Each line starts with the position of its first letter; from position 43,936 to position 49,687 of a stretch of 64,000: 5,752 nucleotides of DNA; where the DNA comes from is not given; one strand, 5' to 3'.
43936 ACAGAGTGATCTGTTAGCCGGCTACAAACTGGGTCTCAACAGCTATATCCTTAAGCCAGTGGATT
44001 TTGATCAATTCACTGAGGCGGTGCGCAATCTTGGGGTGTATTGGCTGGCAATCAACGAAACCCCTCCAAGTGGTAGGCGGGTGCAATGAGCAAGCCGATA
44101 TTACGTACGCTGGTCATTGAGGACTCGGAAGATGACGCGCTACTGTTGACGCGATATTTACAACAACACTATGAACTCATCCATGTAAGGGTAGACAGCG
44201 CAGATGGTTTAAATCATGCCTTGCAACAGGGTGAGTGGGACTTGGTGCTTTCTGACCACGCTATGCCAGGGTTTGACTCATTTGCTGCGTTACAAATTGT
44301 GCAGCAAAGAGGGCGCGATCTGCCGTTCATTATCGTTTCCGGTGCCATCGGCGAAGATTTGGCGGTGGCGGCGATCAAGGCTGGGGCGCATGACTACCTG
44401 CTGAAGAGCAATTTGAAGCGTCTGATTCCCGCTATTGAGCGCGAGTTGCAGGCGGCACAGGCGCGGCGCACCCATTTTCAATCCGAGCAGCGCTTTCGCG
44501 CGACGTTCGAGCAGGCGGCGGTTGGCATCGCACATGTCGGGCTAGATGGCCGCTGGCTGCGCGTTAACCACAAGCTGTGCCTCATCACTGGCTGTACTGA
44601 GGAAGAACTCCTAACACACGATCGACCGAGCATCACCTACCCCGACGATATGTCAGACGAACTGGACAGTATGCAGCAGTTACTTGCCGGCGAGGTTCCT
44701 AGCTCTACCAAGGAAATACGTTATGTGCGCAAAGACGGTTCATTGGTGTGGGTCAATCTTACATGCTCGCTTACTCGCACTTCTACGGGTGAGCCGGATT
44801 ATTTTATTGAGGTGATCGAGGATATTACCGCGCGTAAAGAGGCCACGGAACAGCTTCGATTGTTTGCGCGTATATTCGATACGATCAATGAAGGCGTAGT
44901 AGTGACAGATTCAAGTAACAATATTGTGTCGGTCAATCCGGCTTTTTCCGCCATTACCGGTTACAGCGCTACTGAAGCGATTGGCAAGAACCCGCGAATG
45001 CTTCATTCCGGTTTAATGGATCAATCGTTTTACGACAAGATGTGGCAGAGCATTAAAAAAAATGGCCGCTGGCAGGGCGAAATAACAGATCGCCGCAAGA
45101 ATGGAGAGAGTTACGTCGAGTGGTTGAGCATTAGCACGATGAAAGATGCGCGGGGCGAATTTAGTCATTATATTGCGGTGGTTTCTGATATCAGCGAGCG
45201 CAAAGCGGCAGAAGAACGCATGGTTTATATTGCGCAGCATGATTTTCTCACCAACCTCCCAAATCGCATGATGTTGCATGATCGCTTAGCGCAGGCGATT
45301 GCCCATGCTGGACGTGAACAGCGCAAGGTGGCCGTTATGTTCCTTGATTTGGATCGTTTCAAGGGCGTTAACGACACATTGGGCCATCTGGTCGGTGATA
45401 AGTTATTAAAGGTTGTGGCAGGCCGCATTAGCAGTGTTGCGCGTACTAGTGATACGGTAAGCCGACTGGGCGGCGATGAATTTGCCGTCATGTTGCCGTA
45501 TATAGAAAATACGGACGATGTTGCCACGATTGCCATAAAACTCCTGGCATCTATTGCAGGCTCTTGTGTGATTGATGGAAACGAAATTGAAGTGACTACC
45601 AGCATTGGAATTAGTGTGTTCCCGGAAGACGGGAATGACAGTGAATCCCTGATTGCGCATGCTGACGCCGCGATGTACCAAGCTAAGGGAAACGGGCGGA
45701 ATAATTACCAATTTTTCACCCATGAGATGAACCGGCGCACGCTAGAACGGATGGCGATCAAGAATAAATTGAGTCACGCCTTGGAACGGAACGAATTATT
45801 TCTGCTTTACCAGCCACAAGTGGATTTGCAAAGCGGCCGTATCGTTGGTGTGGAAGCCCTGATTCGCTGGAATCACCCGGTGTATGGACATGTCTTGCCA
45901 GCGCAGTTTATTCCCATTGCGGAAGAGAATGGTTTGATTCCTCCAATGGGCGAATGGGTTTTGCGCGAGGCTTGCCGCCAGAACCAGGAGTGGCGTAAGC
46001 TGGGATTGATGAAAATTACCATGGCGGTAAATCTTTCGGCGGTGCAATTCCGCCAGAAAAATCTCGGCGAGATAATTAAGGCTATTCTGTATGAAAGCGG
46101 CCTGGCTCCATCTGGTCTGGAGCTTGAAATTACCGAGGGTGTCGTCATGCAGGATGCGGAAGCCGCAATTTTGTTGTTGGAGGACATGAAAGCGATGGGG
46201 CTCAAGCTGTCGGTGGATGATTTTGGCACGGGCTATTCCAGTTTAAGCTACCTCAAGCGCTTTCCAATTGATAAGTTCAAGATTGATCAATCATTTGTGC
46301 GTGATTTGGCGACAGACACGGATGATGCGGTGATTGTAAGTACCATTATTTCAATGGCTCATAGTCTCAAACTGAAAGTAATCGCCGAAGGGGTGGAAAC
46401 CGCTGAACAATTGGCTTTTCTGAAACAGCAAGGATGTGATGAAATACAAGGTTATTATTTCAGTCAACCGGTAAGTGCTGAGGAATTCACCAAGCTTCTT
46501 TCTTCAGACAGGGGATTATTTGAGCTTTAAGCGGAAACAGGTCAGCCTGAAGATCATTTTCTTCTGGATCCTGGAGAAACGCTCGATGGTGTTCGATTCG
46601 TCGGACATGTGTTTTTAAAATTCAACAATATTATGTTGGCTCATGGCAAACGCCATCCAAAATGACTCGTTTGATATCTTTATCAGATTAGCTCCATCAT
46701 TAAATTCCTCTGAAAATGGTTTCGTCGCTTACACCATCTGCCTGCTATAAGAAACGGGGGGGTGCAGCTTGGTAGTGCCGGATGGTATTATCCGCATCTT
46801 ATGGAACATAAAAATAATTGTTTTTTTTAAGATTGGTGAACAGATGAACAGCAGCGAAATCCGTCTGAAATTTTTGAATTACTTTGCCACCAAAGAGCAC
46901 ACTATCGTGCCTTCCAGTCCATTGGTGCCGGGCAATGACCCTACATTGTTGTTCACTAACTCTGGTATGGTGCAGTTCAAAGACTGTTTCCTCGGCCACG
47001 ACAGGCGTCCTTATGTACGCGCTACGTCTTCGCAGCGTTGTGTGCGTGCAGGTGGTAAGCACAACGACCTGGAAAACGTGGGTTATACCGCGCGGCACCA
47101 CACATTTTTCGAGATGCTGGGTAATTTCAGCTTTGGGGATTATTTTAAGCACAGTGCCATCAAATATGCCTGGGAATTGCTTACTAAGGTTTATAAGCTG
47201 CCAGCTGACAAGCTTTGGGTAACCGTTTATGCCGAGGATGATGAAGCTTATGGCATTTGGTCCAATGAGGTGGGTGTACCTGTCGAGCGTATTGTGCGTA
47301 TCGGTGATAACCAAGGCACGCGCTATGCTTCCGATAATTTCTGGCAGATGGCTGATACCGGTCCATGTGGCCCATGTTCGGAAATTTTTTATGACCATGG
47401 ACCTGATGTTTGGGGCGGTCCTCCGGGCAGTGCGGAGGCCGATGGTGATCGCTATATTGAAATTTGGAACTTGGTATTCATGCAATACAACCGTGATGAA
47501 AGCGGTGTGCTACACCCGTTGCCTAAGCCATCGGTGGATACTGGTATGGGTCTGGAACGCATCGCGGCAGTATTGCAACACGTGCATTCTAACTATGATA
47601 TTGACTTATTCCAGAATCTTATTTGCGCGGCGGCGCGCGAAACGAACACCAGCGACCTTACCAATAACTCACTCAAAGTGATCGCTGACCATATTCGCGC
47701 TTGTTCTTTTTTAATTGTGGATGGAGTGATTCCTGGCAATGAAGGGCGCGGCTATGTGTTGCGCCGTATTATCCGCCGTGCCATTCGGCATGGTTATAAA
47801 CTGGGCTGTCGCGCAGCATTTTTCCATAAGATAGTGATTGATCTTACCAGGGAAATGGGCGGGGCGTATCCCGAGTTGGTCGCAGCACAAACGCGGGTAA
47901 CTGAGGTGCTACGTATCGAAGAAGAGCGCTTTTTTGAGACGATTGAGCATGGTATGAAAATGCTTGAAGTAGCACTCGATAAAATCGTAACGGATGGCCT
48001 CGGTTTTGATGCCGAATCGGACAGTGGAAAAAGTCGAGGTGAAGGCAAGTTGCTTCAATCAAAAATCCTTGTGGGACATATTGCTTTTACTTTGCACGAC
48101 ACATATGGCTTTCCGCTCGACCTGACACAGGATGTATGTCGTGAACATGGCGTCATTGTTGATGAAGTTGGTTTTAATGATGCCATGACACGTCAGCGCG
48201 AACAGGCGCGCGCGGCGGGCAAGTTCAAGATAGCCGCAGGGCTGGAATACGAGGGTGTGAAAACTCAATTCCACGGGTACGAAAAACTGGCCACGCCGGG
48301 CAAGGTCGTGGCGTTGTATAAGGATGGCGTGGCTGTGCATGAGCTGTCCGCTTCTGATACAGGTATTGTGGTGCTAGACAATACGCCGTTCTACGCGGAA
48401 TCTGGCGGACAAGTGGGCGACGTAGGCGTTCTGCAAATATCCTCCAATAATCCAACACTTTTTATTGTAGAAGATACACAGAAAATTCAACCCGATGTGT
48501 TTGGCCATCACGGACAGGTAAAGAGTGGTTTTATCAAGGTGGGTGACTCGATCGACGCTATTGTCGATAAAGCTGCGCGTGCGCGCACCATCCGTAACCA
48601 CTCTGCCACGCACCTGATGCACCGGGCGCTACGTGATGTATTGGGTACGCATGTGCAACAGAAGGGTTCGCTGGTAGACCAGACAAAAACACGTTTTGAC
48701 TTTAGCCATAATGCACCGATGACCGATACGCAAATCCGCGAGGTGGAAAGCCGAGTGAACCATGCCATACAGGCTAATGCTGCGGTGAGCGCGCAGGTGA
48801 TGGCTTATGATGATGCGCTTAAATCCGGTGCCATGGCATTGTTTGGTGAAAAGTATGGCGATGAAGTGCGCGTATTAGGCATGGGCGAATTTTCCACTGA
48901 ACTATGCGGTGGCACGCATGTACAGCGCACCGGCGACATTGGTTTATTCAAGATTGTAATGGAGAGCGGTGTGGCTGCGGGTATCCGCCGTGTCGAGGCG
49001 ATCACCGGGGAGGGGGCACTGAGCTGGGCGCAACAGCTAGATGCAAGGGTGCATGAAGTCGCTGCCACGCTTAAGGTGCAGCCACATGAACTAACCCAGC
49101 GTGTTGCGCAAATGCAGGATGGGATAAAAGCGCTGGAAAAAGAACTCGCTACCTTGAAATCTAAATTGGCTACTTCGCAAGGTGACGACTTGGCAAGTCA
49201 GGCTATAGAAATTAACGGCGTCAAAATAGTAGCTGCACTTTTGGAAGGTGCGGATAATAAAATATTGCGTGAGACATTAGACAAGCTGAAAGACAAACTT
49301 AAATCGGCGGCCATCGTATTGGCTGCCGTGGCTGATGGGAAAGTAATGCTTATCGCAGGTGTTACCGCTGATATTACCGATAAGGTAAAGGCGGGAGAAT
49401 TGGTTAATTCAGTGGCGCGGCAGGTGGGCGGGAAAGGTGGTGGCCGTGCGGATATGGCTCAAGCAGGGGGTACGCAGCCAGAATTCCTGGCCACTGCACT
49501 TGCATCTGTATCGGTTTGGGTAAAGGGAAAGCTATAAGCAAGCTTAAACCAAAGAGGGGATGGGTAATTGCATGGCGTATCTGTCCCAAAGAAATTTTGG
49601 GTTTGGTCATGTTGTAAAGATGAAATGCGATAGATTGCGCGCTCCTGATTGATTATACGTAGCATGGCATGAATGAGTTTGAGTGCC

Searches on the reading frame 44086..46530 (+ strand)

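Call 18: search_protein_families(library=pfam, proteins=[window:44086-46530:+], max_evalue=0.001)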
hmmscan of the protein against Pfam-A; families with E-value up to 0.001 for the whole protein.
window:44086-46530:+ (814 aa): 8 families
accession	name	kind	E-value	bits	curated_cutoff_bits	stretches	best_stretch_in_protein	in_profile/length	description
PF00563.25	EAL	-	1.1e-74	251.2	31.3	1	560-795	2-236/236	EAL domain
PF00990.26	GGDEF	-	5.2e-51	173.1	23.8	1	383-540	1-161/161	Diguanylate cyclase, GGDEF domain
PF13426.13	PAS_9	-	3.6e-28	98.3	27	2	269-371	2-103/103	PAS domain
PF00989.32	PAS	-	2.2e-26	92.5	22.6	2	260-369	3-113/113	PAS fold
PF08447.18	PAS_3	-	3.4e-22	79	25.6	2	159-243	3-88/89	PAS fold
PF08448.16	PAS_4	-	4.4e-19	69.2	23.1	2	141-252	1-110/110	PAS fold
PF00072.30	Response_reg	-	1.3e-14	54.7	30.2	1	9-116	2-109/111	Response regulator receiver domain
PF13188.13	PAS_8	-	7.5e-14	51.5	21.8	1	259-300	2-43/65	PAS domain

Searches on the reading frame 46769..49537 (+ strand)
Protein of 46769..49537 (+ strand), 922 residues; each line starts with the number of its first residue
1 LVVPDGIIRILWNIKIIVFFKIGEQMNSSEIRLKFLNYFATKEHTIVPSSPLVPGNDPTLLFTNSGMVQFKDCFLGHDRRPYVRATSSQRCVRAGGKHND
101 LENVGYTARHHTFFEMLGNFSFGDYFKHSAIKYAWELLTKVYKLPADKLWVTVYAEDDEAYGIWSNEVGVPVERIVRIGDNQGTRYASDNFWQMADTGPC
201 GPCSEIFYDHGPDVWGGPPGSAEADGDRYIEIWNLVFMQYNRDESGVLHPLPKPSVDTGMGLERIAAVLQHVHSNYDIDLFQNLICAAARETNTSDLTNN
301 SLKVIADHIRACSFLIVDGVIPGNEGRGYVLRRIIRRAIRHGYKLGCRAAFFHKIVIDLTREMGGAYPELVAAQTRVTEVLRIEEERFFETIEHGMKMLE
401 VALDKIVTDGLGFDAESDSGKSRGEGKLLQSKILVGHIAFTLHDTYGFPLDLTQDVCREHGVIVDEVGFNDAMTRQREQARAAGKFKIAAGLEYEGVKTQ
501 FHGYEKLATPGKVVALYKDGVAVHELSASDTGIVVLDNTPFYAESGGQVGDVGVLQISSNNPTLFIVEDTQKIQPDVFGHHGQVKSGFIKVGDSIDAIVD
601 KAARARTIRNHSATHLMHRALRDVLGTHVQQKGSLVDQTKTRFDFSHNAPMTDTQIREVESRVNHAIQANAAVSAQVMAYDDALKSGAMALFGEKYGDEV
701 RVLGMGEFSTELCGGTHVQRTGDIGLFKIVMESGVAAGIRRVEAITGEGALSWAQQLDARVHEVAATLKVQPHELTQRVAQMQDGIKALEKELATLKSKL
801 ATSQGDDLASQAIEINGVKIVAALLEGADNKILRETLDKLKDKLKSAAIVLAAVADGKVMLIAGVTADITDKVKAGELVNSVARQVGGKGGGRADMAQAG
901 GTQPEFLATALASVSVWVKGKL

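Call 18: search_protein_families(library=pfam, proteins=[window:46769-49537:+], max_evalue=0.001)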
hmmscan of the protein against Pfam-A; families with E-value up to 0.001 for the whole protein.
window:46769-49537:+ (922 aa): 3 families
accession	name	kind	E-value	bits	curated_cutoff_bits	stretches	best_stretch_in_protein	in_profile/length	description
PF01411.24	tRNA-synt_2c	-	4.8e-208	692.6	30.3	1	30-601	1-550/552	tRNA synthetases class II (A)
PF02272.25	DHHA1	-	1.4e-19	70.9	25.9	1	818-919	2-101/102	DHHA1 domain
PF07973.19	tRNA_SAD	-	2.9e-17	62.8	24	1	700-743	1-44/44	Threonyl and Alanyl tRNA synthetase second additional domain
